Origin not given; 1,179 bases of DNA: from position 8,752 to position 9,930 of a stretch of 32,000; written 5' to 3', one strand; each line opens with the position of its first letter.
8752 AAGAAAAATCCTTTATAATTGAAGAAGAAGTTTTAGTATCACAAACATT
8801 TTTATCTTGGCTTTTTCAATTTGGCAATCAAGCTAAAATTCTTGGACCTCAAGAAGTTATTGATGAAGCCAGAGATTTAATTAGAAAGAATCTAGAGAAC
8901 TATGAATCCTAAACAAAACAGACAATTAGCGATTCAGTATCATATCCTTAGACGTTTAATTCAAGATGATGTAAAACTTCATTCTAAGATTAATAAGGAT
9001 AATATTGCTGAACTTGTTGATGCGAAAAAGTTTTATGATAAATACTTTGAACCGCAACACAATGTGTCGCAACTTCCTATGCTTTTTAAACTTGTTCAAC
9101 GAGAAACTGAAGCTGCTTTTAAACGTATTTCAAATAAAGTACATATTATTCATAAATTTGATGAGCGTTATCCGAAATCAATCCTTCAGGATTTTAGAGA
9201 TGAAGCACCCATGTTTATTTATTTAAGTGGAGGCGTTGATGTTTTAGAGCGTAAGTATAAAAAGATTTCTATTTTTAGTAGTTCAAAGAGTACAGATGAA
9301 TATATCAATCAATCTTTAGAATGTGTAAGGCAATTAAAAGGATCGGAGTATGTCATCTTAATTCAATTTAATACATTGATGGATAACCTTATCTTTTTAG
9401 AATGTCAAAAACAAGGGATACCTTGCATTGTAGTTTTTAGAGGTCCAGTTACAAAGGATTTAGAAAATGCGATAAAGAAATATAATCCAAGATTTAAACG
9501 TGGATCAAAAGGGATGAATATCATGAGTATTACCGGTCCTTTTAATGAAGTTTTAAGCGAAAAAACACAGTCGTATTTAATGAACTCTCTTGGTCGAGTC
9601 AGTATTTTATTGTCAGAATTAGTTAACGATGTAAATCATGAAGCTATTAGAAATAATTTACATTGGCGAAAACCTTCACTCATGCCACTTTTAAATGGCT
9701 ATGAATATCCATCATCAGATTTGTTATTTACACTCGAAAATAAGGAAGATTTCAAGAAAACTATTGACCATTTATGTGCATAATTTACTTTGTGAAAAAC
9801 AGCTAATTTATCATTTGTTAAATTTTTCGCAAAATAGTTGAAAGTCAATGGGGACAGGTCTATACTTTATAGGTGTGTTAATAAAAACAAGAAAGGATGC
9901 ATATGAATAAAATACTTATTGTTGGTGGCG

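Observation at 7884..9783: WYL-domain regulator translationally coupled to a degenerate DprA/Smf-like protein: a candidate ssDNA- or nucleotide-sensing two-gene module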

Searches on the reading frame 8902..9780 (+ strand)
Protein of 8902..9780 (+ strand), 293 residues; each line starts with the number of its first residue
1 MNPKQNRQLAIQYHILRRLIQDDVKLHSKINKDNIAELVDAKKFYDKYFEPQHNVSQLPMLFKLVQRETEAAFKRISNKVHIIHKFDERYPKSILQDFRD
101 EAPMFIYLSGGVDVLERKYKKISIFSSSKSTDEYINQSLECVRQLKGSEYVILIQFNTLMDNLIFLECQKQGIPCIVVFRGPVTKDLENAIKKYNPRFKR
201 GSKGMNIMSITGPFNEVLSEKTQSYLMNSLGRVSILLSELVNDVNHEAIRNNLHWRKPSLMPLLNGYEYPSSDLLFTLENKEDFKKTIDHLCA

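Call 3: search_protein_families(library=pfam, proteins=[window:8902-9780:+], max_evalue=1)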
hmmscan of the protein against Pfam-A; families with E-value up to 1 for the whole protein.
window:8902-9780:+ (293 aa): 2 families
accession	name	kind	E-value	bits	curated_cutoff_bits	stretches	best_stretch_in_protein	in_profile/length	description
PF02481.21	DNA_processg_A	-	0.00015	21.4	29.6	1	78-182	5-107/212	DNA recombination-mediator protein A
PF01949.23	Endo_dU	-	0.023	14.5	32.7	1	169-225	89-143/182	Endonuclease dU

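Call 4: search_protein_families(library=ncbifam, proteins=[window:8902-9780:+], max_evalue=1)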
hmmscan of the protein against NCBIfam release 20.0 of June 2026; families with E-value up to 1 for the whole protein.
window:8902-9780:+ (293 aa): 1 family
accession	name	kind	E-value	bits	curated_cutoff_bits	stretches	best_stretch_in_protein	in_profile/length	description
TIGR00732.1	dprA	equivalog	0.0088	15.3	191.15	1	78-152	7-77/220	DNA-processing protein DprA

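Call 5: search_protein_families(library=padloc, proteins=[window:8902-9780:+], max_evalue=1)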
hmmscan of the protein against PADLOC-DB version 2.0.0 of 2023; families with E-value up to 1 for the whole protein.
window:8902-9780:+ (293 aa): 2 families
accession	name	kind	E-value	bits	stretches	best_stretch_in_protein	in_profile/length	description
PDLC03961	ShosA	-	2.8e-06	24.9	1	18-153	27-149/303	-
PDLC03927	PsyrA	-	6.3e-05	20.3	1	76-151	90-163/398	-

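Call 9: find_homologous_proteins(query=window:8902-9780:+, max_evalue=0.001)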
Query window:8902-9780:+ (293 aa): 15 proteins with E <= 0.001 among 659 candidates.
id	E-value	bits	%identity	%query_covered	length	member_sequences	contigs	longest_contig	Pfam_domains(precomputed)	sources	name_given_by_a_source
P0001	6.0e-192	654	100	100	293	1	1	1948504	-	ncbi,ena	-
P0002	2.3e-169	580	88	100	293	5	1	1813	-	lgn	-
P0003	2.5e-166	570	85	100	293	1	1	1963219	-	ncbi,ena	-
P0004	1.8e-148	512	78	99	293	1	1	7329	-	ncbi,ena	-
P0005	6.2e-141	487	73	100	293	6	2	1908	-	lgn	-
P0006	2.5e-136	472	70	100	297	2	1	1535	-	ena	-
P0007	2.8e-115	403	61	100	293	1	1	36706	-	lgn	-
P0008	5.8e-105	369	55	100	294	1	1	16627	-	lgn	-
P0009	1.3e-102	361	54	99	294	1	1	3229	-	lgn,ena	-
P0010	4.0e-98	346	53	99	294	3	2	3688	-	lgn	-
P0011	1.6e-94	335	52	98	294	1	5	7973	-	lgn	-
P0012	4.2e-89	317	49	99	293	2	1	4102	-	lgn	-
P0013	4.3e-89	317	48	99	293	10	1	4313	-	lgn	-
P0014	6.2e-63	231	41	99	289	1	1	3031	-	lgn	-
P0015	1.6e-61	226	40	99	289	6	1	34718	-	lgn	-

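Call 11: find_encoding_contigs(protein=P0001, flank=10000, max_places=3)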
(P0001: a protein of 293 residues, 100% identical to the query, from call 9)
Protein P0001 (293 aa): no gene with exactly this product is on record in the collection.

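Call 14: search_solved_structures(query=A1, max_evalue=10, show_alignments=3)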
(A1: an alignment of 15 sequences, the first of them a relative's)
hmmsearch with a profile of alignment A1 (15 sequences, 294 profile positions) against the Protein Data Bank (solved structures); distinct sequences matched with E-value up to 10: 0.

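Call 15: find_encoding_contigs(protein=P0003, flank=8000, max_places=2)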
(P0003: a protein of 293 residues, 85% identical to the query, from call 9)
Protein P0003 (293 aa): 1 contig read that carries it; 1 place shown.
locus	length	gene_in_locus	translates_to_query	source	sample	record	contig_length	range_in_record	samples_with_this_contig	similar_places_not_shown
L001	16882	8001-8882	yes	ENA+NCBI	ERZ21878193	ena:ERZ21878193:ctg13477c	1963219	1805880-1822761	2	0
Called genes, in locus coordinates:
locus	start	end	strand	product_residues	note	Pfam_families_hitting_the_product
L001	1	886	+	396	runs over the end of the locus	PF00291:PALP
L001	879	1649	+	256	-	PF00290:Trp_syntA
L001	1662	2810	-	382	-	PF13596:PAS_10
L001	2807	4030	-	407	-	PF05343:Peptidase_M42 (faint), PF01546:Peptidase_M20, PF07687:M20_dimer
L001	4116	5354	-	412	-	PF01381:HTH_3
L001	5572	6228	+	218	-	-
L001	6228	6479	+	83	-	-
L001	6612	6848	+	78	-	-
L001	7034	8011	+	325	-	PF13280:WYL, PF25583:WCX (weak)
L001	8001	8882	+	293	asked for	-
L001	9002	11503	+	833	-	PF01266:DAO (faint), PF07992:Pyr_redox_2, PF13738:Pyr_redox_3 (weak), PF00070:Pyr_redox, PF02852:Pyr_redox_dim, PF00581:Rhodanese, PF01206:TusA, PF13686:DrsE_2, +1 more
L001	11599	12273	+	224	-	PF00072:Response_reg, PF00486:Trans_reg_C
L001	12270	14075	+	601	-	PF00672:HAMP, PF00512:HisKA, PF02518:HATPase_c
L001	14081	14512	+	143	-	PF01641:SelR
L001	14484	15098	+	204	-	-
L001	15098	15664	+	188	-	PF02545:Maf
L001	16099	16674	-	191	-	PF00440:TetR_N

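Call 16: find_encoding_contigs(protein=P0007, flank=8000, max_places=2)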
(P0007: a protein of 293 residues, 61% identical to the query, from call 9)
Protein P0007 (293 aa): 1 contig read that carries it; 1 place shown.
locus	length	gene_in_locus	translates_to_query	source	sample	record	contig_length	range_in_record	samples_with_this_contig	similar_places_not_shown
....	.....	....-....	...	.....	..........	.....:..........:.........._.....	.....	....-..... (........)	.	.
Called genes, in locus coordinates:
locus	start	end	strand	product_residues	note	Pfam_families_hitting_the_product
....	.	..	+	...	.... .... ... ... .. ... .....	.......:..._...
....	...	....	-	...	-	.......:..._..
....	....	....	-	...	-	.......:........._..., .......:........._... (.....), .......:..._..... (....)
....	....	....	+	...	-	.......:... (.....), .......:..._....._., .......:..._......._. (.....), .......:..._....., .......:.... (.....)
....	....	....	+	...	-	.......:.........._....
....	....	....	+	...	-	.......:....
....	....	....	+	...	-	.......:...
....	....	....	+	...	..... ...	-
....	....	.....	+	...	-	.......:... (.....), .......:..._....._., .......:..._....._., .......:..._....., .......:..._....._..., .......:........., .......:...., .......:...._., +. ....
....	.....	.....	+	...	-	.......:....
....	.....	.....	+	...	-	-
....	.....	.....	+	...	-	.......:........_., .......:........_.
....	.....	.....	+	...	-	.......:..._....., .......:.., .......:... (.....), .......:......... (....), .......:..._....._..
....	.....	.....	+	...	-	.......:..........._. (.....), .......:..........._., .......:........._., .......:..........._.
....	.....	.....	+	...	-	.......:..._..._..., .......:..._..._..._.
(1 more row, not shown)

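Call 17: find_encoding_contigs(protein=P0015, flank=8000, max_places=2)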
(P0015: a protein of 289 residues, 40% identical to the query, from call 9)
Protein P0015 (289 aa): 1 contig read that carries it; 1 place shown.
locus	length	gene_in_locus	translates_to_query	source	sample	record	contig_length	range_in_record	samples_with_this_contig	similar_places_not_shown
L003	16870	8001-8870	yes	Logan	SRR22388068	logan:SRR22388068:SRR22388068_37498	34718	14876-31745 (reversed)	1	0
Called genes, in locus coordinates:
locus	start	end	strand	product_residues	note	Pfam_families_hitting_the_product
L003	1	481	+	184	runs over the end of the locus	PF01965:DJ-1_PfpI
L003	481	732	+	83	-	PF21645:FakA-like_M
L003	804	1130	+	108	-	PF04993:TfoX_N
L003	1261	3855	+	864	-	PF08448:PAS_4, PF13426:PAS_9, PF08448:PAS_4, PF08447:PAS_3, PF13426:PAS_9, PF00990:GGDEF, PF01966:HD, PF13487:HD_5, +2 more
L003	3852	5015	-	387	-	PF13596:PAS_10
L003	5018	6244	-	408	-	PF01546:Peptidase_M20, PF05343:Peptidase_M42 (faint), PF07687:M20_dimer (weak)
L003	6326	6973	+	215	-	PF19700:DUF6198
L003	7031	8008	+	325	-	PF13280:WYL, PF25583:WCX (weak)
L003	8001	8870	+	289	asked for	-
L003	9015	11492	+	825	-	PF01266:DAO (faint), PF07992:Pyr_redox_2, PF13450:NAD_binding_8 (faint), PF00070:Pyr_redox, PF02852:Pyr_redox_dim, PF00581:Rhodanese, PF01206:TusA, PF13686:DrsE_2, +2 more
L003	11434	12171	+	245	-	PF13483:Lactamase_B_3, PF12706:Lactamase_B_2 (weak)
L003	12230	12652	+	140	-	PF01641:SelR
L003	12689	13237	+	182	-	-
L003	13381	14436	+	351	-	PF02378:PTS_EIIC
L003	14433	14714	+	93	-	PF02302:PTS_IIB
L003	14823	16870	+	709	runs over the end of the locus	PF05043:Mga (faint), PF08279:HTH_11 (faint), PF00874:PRD, PF00359:PTS_EIIA_2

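Call 18: find_related_loci(query=A1, collection=genome_contigs, flank=6000)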
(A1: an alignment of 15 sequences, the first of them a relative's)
Query A1 (293 aa) in genome_contigs; peptide patterns used: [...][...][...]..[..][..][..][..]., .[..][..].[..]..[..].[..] (x = any residue, [..] = any of these).
112 stretches matched a pattern; 14 encode a relative of the query (tblastn E <= 1e-3); 14 distinct loci.
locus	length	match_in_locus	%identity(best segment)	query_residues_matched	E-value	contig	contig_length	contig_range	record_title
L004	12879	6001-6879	85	1-293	8e-176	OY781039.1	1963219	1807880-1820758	MAG: Erysipelotrichaceae bacterium isolate a6ca34db-146c-4b31-b779-49751cb40439 genome assembly, chromosome: 1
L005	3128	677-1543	47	1-289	5e-97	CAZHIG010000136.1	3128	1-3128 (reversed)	MAG TPA_asm: uncultured Erysipelotrichaceae bacterium isolate SRP294416_co1_650 genome assembly, contig: NODE_81146_leng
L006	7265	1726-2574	42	6-293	1e-71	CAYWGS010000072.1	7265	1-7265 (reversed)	MAG TPA_asm: uncultured Erysipelotrichaceae bacterium isolate binchicken_co263_333 genome assembly, contig: NODE_10943_l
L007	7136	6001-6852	40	5-293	3e-71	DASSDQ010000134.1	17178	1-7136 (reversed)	MAG TPA_asm: Erysipelotrichaceae bacterium isolate SMAG_U955 k141_534874, whole genome shotgun sequence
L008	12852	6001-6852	40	5-293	5e-71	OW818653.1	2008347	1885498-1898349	metagenome genome assembly, chromosome: 1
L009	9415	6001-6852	40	5-293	1e-69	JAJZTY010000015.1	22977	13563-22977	MAG: Bacillota bacterium isolate SKS3.bin96 NODE_3291_length_22977_cov_4.026214, whole genome shotgun sequence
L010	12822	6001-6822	38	6-284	1e-67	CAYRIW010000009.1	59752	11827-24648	MAG TPA_asm: uncultured Erysipelotrichaceae bacterium isolate SRP192927_co1_584 genome assembly, contig: NODE_627_length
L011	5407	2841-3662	37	6-284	3e-66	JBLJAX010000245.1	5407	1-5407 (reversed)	MAG: Erysipelotrichaceae bacterium isolate FCR3224_Bin.22_lim Bin.22.NODE_3072_length_5407_cov_4.605755, whole genome sh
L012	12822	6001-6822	37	6-284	1e-65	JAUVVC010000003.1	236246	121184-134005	MAG: Erysipelotrichaceae bacterium isolate CSMAG_1154 CSMAG_1154_k127_8033568_length_236246_cov_20.0013, whole genome sh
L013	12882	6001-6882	27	4-292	2e-39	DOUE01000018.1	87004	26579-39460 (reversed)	MAG TPA_asm: Erysipelotrichaceae bacterium isolate UBA12416 contig_1836, whole genome shotgun sequence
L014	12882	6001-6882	27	4-292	1e-37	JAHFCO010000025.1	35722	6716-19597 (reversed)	MAG: Bacillota bacterium isolate nzgw223 NODE_580_length_35723_cov_4.066120, whole genome shotgun sequence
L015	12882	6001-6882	29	4-292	6e-37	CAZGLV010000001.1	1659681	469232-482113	MAG TPA_asm: uncultured Erysipelotrichaceae bacterium isolate binchicken_co158_39 genome assembly, contig: NODE_1_length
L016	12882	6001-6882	29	4-292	9e-37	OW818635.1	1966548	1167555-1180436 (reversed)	metagenome genome assembly, chromosome: 1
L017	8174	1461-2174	31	4-238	1e-31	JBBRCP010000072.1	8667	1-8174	MAG: Erysipelotrichales bacterium isolate Co_metawrap_2408 Cmw_2408_k141_12188121_length_8667_cov_11.9948, whole genome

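Call 19: predict_structure(alignment_id=A1)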
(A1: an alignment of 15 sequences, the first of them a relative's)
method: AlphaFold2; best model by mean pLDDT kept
length: 293 residues; sequences in the alignment: 15
mean_pLDDT: 87.2   pTM: 0.86
mean pLDDT of the five models: 87.2, 86.1, 84.2, 83.7, 65.9
residues with pLDDT >= 90: 143; 70-90: 129; 50-70: 20; < 50: 1
segments of 3 or more residues with pLDDT < 50: none
pLDDT, mean of each block of 10 residues (from residue 1): 86 92 89 93 89 66 91 88 90 82 82 85 92 95 93 91 90 89 81 71 76 77 90 94 91 91 90 91 93 90
secondary structure, 60 per line:
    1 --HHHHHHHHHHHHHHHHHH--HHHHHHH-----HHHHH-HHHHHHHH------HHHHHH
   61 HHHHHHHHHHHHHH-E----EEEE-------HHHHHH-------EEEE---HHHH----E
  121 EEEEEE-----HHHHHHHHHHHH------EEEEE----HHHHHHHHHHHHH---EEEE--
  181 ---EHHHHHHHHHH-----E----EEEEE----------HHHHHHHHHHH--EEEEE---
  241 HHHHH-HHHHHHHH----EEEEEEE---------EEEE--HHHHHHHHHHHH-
elements in order: H3-20 H23-29 H35-39 H41-48 H55-74 E81-84 H92-97 E105-108 H112-115 E120-126 H132-143 E150-154 H159-171 E175-178 H185-194 E205-209 H220-230 E233-237 H241-245 H247-254 E259-265 E275-278 H281-292

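Call 21: search_protein_representatives(alignment_id=A1)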
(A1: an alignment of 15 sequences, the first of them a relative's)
Query: 15 sequences, 294 profile positions. Proteins with E-value up to 0.001 (for the whole library): 20; up to 1e-10: 7; up to 1e-30: 6. The best 20 are listed.
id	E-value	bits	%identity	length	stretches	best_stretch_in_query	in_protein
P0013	2.9e-141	486.3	-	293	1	1-292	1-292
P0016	8.5e-108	376.5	-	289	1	1-293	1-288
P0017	6.9e-75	268.4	-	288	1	1-292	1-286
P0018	8.6e-70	251.7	-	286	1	1-292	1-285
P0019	4.5e-58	213.3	-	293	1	1-266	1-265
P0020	1.3e-51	192.0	-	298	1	2-292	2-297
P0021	5.4e-21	91.5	-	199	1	2-95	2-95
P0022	1.6e-07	47.3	-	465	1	45-191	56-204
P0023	1.1e-06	44.5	-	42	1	1-42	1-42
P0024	3.4e-06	42.9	-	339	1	81-264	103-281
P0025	9.4e-06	41.5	-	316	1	76-164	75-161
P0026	1.1e-05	41.3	-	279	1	78-177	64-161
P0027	2.5e-05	40.1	-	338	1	81-254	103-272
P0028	7.5e-05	38.5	-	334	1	79-244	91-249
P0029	1.6e-04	37.4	-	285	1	76-257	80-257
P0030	1.7e-04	37.3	-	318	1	42-203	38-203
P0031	3.1e-04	36.5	-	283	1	83-199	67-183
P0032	3.5e-04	36.3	-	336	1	79-246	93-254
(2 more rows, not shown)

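Call 22: search_protein_families(library=pfam, proteins=[P0022, P0024, P0025, P0026, P0027, P0028, P0029, P0030, P0031, P0032], max_evalue=0.001)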
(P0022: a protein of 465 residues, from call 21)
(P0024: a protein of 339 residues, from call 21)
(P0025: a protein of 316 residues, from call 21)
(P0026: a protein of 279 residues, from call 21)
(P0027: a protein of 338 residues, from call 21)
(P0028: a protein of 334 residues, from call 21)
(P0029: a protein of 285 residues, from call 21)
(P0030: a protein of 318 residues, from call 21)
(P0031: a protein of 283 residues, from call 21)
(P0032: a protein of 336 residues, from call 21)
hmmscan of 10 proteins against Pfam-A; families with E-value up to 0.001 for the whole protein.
P0022 (465 aa): 1 family
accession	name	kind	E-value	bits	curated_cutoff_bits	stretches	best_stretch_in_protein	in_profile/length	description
PF02481.21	DNA_processg_A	-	1e-34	120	29.6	1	91-253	2-166/212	DNA recombination-mediator protein A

P0024 (339 aa): 1 family
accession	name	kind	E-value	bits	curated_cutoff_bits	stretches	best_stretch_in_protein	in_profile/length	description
PF02481.21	DNA_processg_A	-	5.4e-21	75.2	29.6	1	99-297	3-207/212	DNA recombination-mediator protein A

P0025 (316 aa): 3 families
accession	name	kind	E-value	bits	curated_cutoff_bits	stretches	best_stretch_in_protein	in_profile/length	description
PF02481.21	DNA_processg_A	-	4.2e-47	160.5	29.6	1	77-278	4-206/212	DNA recombination-mediator protein A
PF18306.6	LDcluster4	-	3.5e-09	36.9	26.3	1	119-265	3-131/151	SLOG cluster4 family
PF12694.12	cpYpsA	-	0.00019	21.6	26.2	0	228-278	66-116/145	Circularly permutated YpsA SLOG family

P0026 (279 aa): 1 family
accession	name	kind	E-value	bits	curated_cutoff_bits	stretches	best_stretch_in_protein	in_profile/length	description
PF02481.21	DNA_processg_A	-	6.2e-39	133.8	29.6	1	62-266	2-210/212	DNA recombination-mediator protein A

P0027 (338 aa): 1 family
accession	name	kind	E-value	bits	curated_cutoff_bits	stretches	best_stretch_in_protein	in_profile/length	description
PF02481.21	DNA_processg_A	-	4.1e-14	52.7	29.6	1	98-297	2-207/212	DNA recombination-mediator protein A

P0028 (334 aa): 1 family
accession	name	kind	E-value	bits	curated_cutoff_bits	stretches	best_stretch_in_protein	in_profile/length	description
PF02481.21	DNA_processg_A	-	1.1e-23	84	29.6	1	88-268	2-186/212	DNA recombination-mediator protein A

P0029 (285 aa): 1 family
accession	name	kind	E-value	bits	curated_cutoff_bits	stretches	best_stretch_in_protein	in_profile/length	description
PF02481.21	DNA_processg_A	-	1.3e-50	171.9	29.6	1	83-267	5-191/212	DNA recombination-mediator protein A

P0030 (318 aa): 2 families
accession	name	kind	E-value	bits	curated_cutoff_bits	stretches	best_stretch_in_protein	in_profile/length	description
PF02481.21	DNA_processg_A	-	3.1e-43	147.9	29.6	1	80-281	3-207/212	DNA recombination-mediator protein A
PF18306.6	LDcluster4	-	0.00079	19.5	26.3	0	124-184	4-65/151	SLOG cluster4 family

P0031 (283 aa): 2 families
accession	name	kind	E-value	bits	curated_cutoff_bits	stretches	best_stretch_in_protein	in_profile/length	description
PF02481.21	DNA_processg_A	-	2.1e-37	128.8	29.6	1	60-265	2-195/212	DNA recombination-mediator protein A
PF18306.6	LDcluster4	-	1.8e-06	28.1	26.3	1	106-166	4-65/151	SLOG cluster4 family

P0032 (336 aa): 1 family
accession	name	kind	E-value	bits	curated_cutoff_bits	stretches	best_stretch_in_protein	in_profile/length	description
PF02481.21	DNA_processg_A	-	1.2e-17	64.2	29.6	1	91-256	3-172/212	DNA recombination-mediator protein A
